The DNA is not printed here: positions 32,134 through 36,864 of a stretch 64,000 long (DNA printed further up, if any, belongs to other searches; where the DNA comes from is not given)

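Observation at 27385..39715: Flagellin-adjacent island of five TPR-fused glycosyltransferase modules: candidate multi-enzyme flagellin glycosylation system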

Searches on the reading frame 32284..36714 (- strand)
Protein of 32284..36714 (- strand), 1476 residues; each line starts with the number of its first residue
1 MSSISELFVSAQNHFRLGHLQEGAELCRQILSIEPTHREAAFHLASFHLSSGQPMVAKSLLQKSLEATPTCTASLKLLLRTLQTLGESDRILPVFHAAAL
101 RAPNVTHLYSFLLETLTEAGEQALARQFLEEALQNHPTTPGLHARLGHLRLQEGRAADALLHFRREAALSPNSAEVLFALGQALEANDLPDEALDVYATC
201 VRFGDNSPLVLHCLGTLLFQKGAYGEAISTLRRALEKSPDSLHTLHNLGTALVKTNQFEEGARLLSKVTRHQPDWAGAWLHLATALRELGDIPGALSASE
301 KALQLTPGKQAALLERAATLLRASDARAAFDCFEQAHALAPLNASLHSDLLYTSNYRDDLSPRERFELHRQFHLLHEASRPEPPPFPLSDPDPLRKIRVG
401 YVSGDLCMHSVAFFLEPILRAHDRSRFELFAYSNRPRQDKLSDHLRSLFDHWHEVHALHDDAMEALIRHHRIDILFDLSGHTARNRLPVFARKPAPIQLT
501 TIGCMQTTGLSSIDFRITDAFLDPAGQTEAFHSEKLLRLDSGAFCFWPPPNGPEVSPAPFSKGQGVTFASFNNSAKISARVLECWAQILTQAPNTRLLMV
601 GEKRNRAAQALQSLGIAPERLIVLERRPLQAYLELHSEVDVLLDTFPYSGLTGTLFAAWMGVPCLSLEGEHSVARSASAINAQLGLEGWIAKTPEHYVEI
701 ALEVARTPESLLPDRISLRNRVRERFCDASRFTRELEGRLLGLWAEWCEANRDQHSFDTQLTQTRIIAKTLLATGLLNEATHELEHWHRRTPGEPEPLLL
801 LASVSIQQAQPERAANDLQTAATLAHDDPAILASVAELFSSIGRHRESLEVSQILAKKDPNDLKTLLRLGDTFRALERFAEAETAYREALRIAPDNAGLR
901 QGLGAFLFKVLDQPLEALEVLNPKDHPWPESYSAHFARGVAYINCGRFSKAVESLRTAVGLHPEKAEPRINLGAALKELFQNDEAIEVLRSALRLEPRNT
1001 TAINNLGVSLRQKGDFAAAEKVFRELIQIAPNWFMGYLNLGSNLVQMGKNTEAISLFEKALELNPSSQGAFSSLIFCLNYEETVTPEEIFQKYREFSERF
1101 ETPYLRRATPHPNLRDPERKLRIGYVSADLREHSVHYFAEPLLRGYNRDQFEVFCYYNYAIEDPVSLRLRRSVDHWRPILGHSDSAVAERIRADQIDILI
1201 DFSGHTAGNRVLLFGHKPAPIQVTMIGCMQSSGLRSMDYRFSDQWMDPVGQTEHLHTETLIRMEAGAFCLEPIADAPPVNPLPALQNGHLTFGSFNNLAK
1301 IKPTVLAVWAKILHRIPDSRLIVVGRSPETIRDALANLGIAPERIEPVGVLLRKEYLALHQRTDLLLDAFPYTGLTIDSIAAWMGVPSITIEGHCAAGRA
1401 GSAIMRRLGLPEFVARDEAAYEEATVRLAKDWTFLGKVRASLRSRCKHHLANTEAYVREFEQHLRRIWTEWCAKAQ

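Call 3: search_protein_families(library=pfam, proteins=[window:32284-36714:-], max_evalue=0.01)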
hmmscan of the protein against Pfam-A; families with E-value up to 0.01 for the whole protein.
window:32284-36714:- (1476 aa): 31 families (the best 25 are shown)
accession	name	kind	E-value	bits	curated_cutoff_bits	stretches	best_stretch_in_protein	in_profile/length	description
PF13844.12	Glyco_transf_41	-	3e-79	267.1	25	4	1114-1265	74-226/543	Glycosyl transferase family 41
PF07719.23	TPR_2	-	5.9e-59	191.8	27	5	866-896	4-34/34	Tetratricopeptide repeat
PF13428.12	TPR_14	-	2.3e-47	154.9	23.5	2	865-905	3-43/44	Tetratricopeptide repeat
PF14559.12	TPR_19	-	1.1e-44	151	25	4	218-282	1-64/68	Tetratricopeptide repeat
PF00515.34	TPR_1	-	1.7e-44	148.3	27.8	2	864-896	2-34/34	Tetratricopeptide repeat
PF13181.12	TPR_8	-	1.6e-43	143.6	25.7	3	1037-1066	4-33/34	Tetratricopeptide repeat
PF13432.12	TPR_16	-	1e-40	138.1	32.7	4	981-1032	12-63/65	Tetratricopeptide repeat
PF13414.12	TPR_11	-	1.5e-38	130.6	26.8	4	215-254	1-40/42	TPR repeat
PF13424.12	TPR_12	-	6e-34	116.5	30.1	4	842-894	23-76/77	Tetratricopeptide repeat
PF13431.12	TPR_17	-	2.3e-31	105.9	24.4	0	167-194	6-33/34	Tetratricopeptide repeat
PF23914.1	TPR_CcmH_CycH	-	2.9e-26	92.7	42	3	943-1031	61-152/158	Cytochrome c-type biogenesis protein H TPR domain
PF13176.12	TPR_7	-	1.9e-24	84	27.9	0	865-896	1-32/36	Tetratricopeptide repeat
PF13174.12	TPR_6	-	9.5e-22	76.5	26.3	0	1037-1067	3-33/33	Tetratricopeptide repeat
PF12895.13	ANAPC3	-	1.2e-18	67.6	27.2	1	26-87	11-71/82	Anaphase-promoting complex, cyclosome, subunit 3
PF13429.12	TPR_15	-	4.4e-18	66.1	26.2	2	77-196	151-270/280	Tetratricopeptide repeat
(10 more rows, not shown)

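Call 6: search_protein_families(library=ncbifam, proteins=[window:32284-36714:-], max_evalue=0.00001)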
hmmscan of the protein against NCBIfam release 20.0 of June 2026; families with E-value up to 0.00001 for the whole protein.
window:32284-36714:- (1476 aa): 30 families (the best 25 are shown)
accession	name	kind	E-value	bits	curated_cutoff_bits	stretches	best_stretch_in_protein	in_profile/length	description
NF040959.1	MamA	equivalog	3.9e-58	196.3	200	3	965-1081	70-186/204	magnetosome protein MamA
TIGR02917.1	PEP_TPR_lipo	equivalog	2.5e-52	177.9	312.2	4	114-268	744-897/899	XrtA/PEP-CTERM system TPR-repeat protein PrsT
TIGR02521.1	type_IV_pilW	equivalog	2.1e-43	148.5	154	2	933-1095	32-197/234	type IV pilus biogenesis/stability protein PilW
TIGR02552.1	LcrH_SycD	equivalog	1.6e-32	112.1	104.8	1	147-240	25-118/136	SycD/LcrH family type III secretion system chaperone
NF033920.0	C39_PA2778_fam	equivalog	1.2e-30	106.7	150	0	912-997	170-255/255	PA2778 family cysteine peptidase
NF033758.1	gliding_GltE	equivalog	1.6e-28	99.8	225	3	16-169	98-251/411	adventurous gliding motility TPR repeat lipoprotein GltE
NF033762.1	social_mot_Tgl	equivalog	2.6e-23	82.7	225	2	929-1072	62-208/252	social motility TPR repeat lipoprotein Tgl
TIGR03939.1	PGA_TPR_OMP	equivalog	7.9e-22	77.3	366.65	1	154-337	33-215/800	poly-beta-1,6 N-acetyl-D-glucosamine export porin PgaA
NF008757.0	PRK11788.1-5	equivalog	1.5e-20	73.8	363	0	11-152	187-328/388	lipopolysaccharide assembly protein LapB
NF052415.1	T3SS_chap_SctY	equivalog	2.2e-20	73.2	70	1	210-304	8-105/106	type III secretion apparatus assembly chaperone SctY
NF047371.1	FlcA_CTERM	equivalog_domain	1.5e-16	60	300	0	104-187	436-520/646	periplasmic flagellar collar protein FlcA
TIGR00540.1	TPR_hemY_coli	hypoth_equivalog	2.2e-16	59.6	142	1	172-293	259-376/385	heme biosynthesis-associated TPR protein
NF052400.1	M48_BAM_BepA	equivalog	2.6e-15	56.2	570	1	154-308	285-441/483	beta-barrel assembly-enhancing protease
TIGR00990.1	3a0801s09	subfamily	5.3e-13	48.5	757.25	0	934-1062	333-461/615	mitochondrial import receptor subunit TOM70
NF040561.1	PrimPol_Msp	equivalog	1.1e-12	47.3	200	0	806-894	2-82/515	CRISPR-associated primase-polymerase type A1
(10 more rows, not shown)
